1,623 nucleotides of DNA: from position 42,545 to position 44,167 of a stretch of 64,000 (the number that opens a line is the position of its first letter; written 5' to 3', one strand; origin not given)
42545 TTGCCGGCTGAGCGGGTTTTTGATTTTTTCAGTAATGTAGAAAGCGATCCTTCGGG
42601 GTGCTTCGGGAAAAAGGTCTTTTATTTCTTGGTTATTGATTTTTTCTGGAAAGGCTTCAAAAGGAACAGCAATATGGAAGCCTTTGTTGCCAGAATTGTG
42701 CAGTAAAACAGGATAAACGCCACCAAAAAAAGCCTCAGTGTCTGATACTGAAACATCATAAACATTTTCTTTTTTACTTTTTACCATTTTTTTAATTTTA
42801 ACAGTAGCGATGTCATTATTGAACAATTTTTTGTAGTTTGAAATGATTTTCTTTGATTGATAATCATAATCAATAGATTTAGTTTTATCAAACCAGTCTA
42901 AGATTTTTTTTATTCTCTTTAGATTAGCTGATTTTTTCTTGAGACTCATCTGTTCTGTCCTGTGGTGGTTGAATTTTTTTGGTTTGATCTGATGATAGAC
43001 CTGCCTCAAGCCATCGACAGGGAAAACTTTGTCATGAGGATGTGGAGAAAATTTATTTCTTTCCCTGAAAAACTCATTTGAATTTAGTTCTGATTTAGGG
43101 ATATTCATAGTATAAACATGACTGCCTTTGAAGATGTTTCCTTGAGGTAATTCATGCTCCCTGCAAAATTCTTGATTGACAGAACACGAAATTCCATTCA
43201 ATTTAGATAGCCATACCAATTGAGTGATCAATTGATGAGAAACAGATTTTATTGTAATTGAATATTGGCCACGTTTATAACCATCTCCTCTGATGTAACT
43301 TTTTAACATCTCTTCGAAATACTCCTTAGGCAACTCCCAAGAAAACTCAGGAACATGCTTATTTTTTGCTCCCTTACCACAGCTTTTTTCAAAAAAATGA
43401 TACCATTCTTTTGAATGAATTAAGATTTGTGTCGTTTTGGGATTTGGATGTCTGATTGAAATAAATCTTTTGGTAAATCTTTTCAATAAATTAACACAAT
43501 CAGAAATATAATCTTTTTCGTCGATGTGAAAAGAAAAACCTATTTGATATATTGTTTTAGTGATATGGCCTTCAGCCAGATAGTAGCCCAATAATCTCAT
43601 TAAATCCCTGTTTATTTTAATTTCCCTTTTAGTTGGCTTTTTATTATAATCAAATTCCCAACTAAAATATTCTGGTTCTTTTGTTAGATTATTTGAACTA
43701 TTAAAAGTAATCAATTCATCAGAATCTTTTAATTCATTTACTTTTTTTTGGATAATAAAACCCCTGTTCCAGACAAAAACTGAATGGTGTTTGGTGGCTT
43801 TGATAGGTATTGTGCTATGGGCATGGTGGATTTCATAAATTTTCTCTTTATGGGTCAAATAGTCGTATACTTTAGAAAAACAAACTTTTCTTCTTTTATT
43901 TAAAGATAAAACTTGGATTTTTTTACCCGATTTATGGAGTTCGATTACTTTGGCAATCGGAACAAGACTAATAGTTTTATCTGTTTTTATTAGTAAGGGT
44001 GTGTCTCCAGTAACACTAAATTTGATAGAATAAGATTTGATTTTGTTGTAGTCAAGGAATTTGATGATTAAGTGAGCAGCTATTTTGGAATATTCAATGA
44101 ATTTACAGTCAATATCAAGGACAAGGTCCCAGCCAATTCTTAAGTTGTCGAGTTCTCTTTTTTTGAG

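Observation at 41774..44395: Fused PriS-PriL primase split by a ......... intein exactly inside the catalytic SGxxGxH motif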

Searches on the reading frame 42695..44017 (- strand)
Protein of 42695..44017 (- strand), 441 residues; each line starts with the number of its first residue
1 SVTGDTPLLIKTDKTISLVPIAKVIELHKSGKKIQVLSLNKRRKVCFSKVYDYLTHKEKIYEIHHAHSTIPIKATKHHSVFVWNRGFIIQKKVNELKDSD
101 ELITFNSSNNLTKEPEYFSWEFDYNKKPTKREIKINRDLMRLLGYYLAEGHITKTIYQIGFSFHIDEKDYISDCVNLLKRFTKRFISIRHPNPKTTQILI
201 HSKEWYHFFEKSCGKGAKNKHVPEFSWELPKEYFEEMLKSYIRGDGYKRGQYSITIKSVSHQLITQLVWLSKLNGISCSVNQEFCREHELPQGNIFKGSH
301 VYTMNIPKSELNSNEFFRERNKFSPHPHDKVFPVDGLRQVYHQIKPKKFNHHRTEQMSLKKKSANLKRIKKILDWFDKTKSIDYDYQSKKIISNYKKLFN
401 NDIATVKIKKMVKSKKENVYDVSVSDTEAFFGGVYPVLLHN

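Call 6: search_protein_families(library=pfam, proteins=[window:42695-44017:-], max_evalue=1)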
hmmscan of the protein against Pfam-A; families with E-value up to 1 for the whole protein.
seq(441 aa): 3 families
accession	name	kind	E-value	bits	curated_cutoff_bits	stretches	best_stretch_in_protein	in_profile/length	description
PF14890.11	Intein_splicing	-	2.1e-12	47.5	35.8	1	20-441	11-155/155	Intein splicing domain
PF14528.11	LAGLIDADG_3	-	2.8e-07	31.2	22.5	1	139-213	4-81/82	LAGLIDADG-like domain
PF05204.19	Hom_end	-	0.012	16.1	21.1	1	238-307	18-85/110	Homing endonuclease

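Call 10: find_homologous_proteins(query=window:42695-44017:-, max_evalue=0.001)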
Query seq(441 aa) (441 aa): 56 proteins with E <= 0.001 among 2134 candidates.
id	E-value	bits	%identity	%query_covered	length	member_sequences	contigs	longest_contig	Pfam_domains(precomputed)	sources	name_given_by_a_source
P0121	1.5e-185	635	64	100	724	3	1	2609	PF14528.12,PF14890.12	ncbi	ncbi:MAG: hypothetical protein AABX05_01450, partial [Nanoarchaeota archaeon]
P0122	8.4e-184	630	63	100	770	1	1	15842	PF14528.12,PF14890.12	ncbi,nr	ncbi:hypothetical protein HYX13_02100 [Candidatus Woesearchaeota archaeon]|nr:hypothetical protein [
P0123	1.1e-164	567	59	100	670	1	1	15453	PF14528.12,PF14890.12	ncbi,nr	ncbi:hypothetical protein GOV12_02590, partial [Candidatus Pacearchaeota archaeon]|nr:hypothetical p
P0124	1.7e-157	543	58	100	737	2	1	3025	PF14528.12,PF14890.12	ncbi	ncbi:MAG: hypothetical protein AABX71_00740, partial [Nanoarchaeota archaeon]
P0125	2.1e-138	480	65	71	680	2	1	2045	PF14528.12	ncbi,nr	ncbi:MAG: hypothetical protein KKH52_03155, partial [Nanoarchaeota archaeon]|nr:hypothetical protein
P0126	2.8e-123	430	62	70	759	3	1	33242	PF14528.12,PF14890.12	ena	-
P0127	7.0e-122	426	62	71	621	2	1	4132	PF14528.12,PF14890.12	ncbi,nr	ncbi:MAG TPA: LAGLIDADG family homing endonuclease, partial [Candidatus Nanoarchaeia archaeon]|nr:LA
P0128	1.8e-121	424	63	68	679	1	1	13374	PF14528.12,PF14890.12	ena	-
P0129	2.8e-120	420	55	79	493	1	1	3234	PF03361.21,PF14528.12,PF14890.12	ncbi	ncbi:MAG: LAGLIDADG family homing endonuclease, partial [Minisyncoccales bacterium]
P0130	2.5e-117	411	57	76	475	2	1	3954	PF14528.12,PF14890.12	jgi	jgi:hypothetical protein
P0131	8.7e-114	399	59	69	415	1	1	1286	PF14528.12,PF14890.12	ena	-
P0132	1.1e-109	385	56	72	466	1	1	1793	PF14528.12,PF14890.12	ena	-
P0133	1.1e-108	382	59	65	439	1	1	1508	PF13419.13,PF00702.33,PF14890.12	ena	-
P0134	3.5e-108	380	56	74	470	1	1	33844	PF14528.12,PF14890.12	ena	-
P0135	3.2e-99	351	53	70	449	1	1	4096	PF14890.12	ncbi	-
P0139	3.3e-89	318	38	100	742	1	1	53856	PF14890.12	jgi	jgi:intein/homing endonuclease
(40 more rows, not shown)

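Call 30: search_solved_structures(query=window:42695-44017:-, max_evalue=1, show_alignments=2)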
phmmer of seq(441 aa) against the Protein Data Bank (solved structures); distinct sequences matched with E-value up to 1: 5.
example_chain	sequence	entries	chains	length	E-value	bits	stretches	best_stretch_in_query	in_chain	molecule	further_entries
2cw7_A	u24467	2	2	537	2.7e-14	56.1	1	116-316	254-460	Endonuclease PI-PkoII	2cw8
5o9j_A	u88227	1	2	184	0.00028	23.1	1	24-110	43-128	Transcription initiation factor IIB,Transcription initiation factor IIB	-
7qsu_A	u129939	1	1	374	0.00037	22.7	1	126-262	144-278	V-ATPase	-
8ubs_A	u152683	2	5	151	0.0037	19.4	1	19-104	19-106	NrdJ-1 | Nrdj-1 intein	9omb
5o9i_A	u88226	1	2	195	0.0039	19.3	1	395-441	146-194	Transcription initiation factor IIB,Transcription initiation factor IIB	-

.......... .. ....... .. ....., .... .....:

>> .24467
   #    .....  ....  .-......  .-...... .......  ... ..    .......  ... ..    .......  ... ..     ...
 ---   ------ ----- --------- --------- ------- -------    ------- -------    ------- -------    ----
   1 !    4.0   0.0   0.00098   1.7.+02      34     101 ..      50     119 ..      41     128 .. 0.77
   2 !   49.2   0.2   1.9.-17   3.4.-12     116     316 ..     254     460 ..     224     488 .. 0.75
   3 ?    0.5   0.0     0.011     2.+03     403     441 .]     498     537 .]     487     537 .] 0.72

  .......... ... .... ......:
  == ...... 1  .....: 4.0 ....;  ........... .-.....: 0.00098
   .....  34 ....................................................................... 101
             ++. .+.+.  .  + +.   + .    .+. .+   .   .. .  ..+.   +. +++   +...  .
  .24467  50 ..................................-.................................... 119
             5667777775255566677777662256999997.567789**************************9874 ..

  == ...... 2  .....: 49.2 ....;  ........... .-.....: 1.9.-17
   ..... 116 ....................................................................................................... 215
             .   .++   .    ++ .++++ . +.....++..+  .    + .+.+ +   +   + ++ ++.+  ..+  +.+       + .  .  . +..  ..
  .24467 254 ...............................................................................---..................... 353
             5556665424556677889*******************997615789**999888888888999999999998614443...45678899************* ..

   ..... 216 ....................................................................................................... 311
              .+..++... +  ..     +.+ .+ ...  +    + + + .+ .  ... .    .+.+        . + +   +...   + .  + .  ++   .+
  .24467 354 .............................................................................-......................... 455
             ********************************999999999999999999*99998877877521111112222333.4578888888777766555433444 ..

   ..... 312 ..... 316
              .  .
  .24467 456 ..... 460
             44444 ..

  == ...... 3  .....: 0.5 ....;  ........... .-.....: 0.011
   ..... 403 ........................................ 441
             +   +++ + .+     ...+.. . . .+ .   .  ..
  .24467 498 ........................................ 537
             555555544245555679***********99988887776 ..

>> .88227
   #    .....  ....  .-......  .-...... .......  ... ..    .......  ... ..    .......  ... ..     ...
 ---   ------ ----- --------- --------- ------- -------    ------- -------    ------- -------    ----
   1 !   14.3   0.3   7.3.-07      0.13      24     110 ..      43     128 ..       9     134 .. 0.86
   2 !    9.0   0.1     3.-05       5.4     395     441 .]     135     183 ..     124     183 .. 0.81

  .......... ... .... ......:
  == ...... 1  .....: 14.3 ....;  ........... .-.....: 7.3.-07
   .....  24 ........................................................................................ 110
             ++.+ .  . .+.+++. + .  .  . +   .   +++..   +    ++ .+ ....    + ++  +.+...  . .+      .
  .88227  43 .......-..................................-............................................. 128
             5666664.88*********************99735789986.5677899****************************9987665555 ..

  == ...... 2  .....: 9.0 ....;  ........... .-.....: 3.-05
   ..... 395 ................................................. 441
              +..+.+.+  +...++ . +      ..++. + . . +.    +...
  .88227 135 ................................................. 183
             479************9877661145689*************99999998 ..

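Call 37: find_encoding_contigs(protein=P0139, flank=10000, max_places=2)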
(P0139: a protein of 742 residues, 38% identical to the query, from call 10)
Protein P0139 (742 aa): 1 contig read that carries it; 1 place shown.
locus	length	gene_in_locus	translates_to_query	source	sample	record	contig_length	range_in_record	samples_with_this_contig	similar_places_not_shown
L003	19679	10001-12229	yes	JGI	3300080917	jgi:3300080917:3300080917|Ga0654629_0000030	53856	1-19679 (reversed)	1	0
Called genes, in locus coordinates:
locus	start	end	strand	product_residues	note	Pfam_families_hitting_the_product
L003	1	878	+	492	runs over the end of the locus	-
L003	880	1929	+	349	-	PF08212:Lipocalin_2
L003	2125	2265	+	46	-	-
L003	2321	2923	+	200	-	-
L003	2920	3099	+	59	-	-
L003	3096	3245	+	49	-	-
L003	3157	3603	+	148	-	-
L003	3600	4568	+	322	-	-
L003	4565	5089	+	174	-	PF13392:HNH_3 (weak)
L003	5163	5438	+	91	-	-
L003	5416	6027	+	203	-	-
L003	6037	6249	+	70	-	-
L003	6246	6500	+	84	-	-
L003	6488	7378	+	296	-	PF06067:DUF932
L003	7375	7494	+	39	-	-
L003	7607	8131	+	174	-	-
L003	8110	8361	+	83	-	-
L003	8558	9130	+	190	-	-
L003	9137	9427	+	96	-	-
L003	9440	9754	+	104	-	-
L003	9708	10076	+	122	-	-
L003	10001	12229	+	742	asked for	PF14890:Intein_splicing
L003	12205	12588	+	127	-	PF02481:DNA_processg_A (weak), PF10686:YAcAr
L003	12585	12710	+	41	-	-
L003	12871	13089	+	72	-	-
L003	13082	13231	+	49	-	-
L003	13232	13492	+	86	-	-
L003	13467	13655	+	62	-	-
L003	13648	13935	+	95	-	-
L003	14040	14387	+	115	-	-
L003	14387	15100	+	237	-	-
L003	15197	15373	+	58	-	-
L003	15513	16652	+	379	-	PF01385:OrfB_IS605, PF07282:Cas12f1-like_TNB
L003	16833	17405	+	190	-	-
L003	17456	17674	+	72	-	-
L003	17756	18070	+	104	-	-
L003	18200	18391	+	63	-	-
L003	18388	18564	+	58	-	-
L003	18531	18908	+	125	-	-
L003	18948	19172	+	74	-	-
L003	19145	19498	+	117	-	-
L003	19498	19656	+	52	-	-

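Call 44: find_related_loci(query=A2, collection=genome_contigs, flank=3000)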
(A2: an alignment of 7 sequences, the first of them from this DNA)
Query A2 (441 aa) in genome_contigs; peptide patterns used: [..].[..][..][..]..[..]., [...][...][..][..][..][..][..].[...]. (x = any residue, [..] = any of these).
94 stretches matched a pattern; 31 encode a relative of the query (tblastn E <= 1e-3); 31 distinct loci.
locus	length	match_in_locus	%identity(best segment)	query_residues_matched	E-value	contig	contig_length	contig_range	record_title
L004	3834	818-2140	64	1-441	0e+0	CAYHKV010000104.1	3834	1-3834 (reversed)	MAG TPA_asm: uncultured Methanosarcinales archaeon isolate ERP119705_co13_634 genome assembly, contig: NODE_30805_length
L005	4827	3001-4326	63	1-441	0e+0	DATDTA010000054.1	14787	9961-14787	MAG TPA_asm: Candidatus Nanoarchaeia archaeon isolate SMAG_U8017 k141_2212983, whole genome shotgun sequence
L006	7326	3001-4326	63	1-441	0e+0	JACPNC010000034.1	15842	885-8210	MAG: Candidatus Woesearchaeota archaeon isolate NC_groundwater_565_Ag_S-0.1um_37_7 S35_SO-1_scaffold_14176, whole genome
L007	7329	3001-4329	62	1-441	0e+0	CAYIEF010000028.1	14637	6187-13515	MAG TPA_asm: uncultured Methanosarcinales archaeon isolate ERP119705_co19_172 genome assembly, contig: NODE_3714_length_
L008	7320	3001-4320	57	1-441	3e-171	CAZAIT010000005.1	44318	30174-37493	MAG TPA_asm: Candidatus Woesearchaeota archaeon isolate binchicken_co181_108 genome assembly, contig: NODE_963_length_44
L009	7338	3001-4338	59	1-441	2e-170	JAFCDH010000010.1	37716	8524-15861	Candidatus Pacearchaeota archaeon isolate Meg19_1012_Bin_410 Meg19_1012_Bin_410_scaffold_13690, whole genome shotgun seq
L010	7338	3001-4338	59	1-441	3e-169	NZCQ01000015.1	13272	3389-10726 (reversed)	MAG: Candidatus Pacearchaeota archaeon isolate ARS1180 MHASMcontig_640126, whole genome shotgun sequence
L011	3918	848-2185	57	1-441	1e-175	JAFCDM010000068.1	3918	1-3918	Candidatus Pacearchaeota archaeon isolate Meg19_1012_Bin_465 Meg19_1012_Bin_465_scaffold_115207, whole genome shotgun se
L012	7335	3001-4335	57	1-441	3e-168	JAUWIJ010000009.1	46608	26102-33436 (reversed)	MAG: archaeon isolate CSMAG_2291 CSMAG_2291_k127_3147299_length_46608_cov_56.0919, whole genome shotgun sequence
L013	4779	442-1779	57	1-441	2e-167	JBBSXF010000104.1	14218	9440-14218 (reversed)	MAG: Nanoarchaeota archaeon isolate H41-bin124_1 H41_bin124_1_000000000104, whole genome shotgun sequence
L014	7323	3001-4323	60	1-441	2e-166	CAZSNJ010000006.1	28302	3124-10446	MAG TPA_asm: Candidatus Woesearchaeota archaeon isolate SRP260945_co4_228 genome assembly, contig: NODE_204_length_28302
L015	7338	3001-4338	57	1-441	5e-166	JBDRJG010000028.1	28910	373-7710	MAG: Candidatus Iainarchaeum archaeon isolate MEGAHIT-group-1.632 k141_4873094, whole genome shotgun sequence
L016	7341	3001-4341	56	1-441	3e-163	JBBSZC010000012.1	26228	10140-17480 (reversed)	MAG: Nanoarchaeota archaeon isolate H43-bin014_1 H43_bin014_1_000000000012, whole genome shotgun sequence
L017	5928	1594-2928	56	1-441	2e-163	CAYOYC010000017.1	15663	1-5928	MAG TPA_asm: Candidatus Woesearchaeota archaeon isolate SRP178699_co1_624 genome assembly, contig: NODE_4808_length_1566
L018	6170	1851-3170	57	1-441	5e-163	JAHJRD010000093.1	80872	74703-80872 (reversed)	MAG: Nanoarchaeota archaeon isolate OS_PC_MetaG.mb.129 OS_PC_MetaG.mb.129_k141_640484, whole genome shotgun sequence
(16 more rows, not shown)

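Call 57: search_protein_families(library=pfam, proteins=[L014:2590-6714:+], max_evalue=0.01)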
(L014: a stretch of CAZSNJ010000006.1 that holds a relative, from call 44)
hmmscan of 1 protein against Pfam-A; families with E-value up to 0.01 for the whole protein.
L014:2590-6714:+ (1375 aa): 5 families
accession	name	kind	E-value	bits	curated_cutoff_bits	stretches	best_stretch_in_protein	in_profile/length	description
PF14890.11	Intein_splicing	-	7.2e-39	133.5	35.8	2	700-1171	10-155/155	Intein splicing domain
PF14528.11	LAGLIDADG_3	-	9.3e-26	90.3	22.5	3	989-1063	3-75/82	LAGLIDADG-like domain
PF04104.19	DNA_primase_lrg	-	0.00015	21.6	22.4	1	1203-1293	58-149/266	Eukaryotic and archaeal DNA primase, large subunit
PF05204.19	Hom_end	-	0.0019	18.7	21.1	0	990-1060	15-88/110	Homing endonuclease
PF01079.26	Hint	-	0.0084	16.2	29.7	0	160-227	28-96/213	Hint module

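Call 61: predict_structure(alignment_id=A2)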
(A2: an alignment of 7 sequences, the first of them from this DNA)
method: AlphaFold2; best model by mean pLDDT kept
length: 441 residues; sequences in the alignment: 7
mean_pLDDT: 85.9   pTM: 0.86
mean pLDDT of the five models: 85.9, 80.1, 69.1, 69.0, 65.3
residues with pLDDT >= 90: 217; 70-90: 173; 50-70: 41; < 50: 10
segments of 3 or more residues with pLDDT < 50: 319-328
pLDDT, mean of each block of 10 residues (from residue 1): 88 90 95 92 87 92 92 88 89 92 77 79 90 95 95 92 91 96 94 92 94 90 90 92 75 84 94 88 86 82 85 62 46 87 67 69 82 82 79 85 87 91 86 91 71
secondary structure, 60 per line:
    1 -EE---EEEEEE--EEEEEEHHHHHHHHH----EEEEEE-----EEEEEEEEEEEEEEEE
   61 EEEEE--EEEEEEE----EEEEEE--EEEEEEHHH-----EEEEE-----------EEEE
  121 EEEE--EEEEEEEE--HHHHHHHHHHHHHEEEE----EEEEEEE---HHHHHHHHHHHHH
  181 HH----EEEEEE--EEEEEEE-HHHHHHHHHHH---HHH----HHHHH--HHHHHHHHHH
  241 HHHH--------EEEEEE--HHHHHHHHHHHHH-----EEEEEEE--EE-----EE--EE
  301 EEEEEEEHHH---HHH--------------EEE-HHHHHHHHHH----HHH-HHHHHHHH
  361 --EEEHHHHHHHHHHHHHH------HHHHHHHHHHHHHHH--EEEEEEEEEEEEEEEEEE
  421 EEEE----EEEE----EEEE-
elements in order: E7-12 E15-20 H21-29 E34-39 E45-65 E68-74 E79-84 E87-92 E101-105 E117-124 E127-134 H137-149 E150-153 E158-164 H168-182 E187-192 E195-201 H203-213 H224-228 H231-244 E253-258 H261-273 E279-285 E299-307 E331-333 H335-344 H353-360 E363-365 H366-379 H386-400 E403-424 E429-432 E437-440

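Call 63: fold_search(model_id=the predicted structure, library=pdb)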
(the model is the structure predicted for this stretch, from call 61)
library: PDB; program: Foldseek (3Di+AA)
matches with E <= 10: 557; with E <= 0.001: 41
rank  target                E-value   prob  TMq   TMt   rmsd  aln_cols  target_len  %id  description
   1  2cw7                  1.6e-22  1.00  0.73  0.61   5.3       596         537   17  Crystal structure of intein homing endonuclease II (released 2006-04-18)
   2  7qss                  5.8e-21  1.00  0.72  0.73   5.3       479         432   19  Crystal structure of homing endonuclease-associated TliVMA intein (C1A) (released 2022-03-30)
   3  7qsu                  2.1e-18  1.00  0.62  0.74   6.6       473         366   17  Crystal structure of homing endonuclease-associated TliVMA intein (C1A, d333-339) (released 2022-03-30)
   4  1dq3                  9.0e-17  1.00  0.60  0.58   9.9       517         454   15  CRYSTAL STRUCTURE OF AN ARCHAEAL INTEIN-ENCODED HOMING ENDONUCLEASE PI-PFUI (released 2000-07-05)
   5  7qst                  1.1e-16  1.00  0.60  0.72   5.9       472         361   17  Crystal structure of homing endonuclease-associated PhoVMA intein (C1A) (released 2022-03-30)
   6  1lws_A                2.3e-09  1.00  0.44  0.45  17.2       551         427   12  Crystal structure of the intein homing endonuclease PI-SceI bound to its recognition sequence (released 2002-09-27)
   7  1ef0_A                5.1e-09  1.00  0.46  0.48  16.1       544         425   13  CRYSTAL STRUCTURE OF PI-SCEI MINIPRECURSOR (released 2000-06-07)
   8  1vde_A                6.0e-09  1.00  0.43  0.44  16.1       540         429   14  PI-SCEI, A HOMING ENDONUCLEASE WITH PROTEIN SPLICING ACTIVITY (released 1998-04-08)
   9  1dfa                  9.2e-09  1.00  0.42  0.46  17.0       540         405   12  CRYSTAL STRUCTURE OF PI-SCEI IN C2 SPACE GROUP (released 1999-12-08)
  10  1jva_B                4.2e-08  1.00  0.44  0.45  19.6       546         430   12  CRYSTAL STRUCTURE OF THE VMA1-DERIVED ENDONUCLEASE BEARING THE N AND C EXTEIN PROPEPTIDES (released 2002-08-29)
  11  1jva_A                6.1e-08  1.00  0.42  0.43  18.7       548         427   12  CRYSTAL STRUCTURE OF THE VMA1-DERIVED ENDONUCLEASE BEARING THE N AND C EXTEIN PROPEPTIDES (released 2002-08-29)
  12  1um2_A                1.4e-07  1.00  0.42  0.44  19.7       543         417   12  Crystal Structure of the Vma1-Derived Endonuclease with the Ligated Extein Segment (released 2004-09-22)
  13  1lwt_A                1.2e-06  1.00  0.44  0.44  18.0       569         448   12  Crystal structure of the intein homing endonuclease PI-SceI bound to its substrate DNA (Ca2+ free) (released 2002-09-27)
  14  2dch                  2.6e-06  1.00  0.29  0.59   5.8       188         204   21  Crystal structure of archaeal intron-encoded homing endonuclease I-Tsp061I (released 2006-07-06)
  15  5o9i_B                4.5e-06  1.00  0.23  0.55   2.8       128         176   21  Crystal structure of transcription factor IIB Mvu mini-intein (released 2017-11-01)
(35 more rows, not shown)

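Call 65: find_related_loci(query=A2, collection=viral_contigs, flank=6000)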
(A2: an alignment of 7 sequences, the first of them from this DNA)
Query A2 (441 aa) in viral_contigs; peptide patterns used: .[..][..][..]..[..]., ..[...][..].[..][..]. (x = any residue, [..] = any of these).
54 stretches matched a pattern, but none encodes a relative of the query by tblastn (E <= 1e-3).
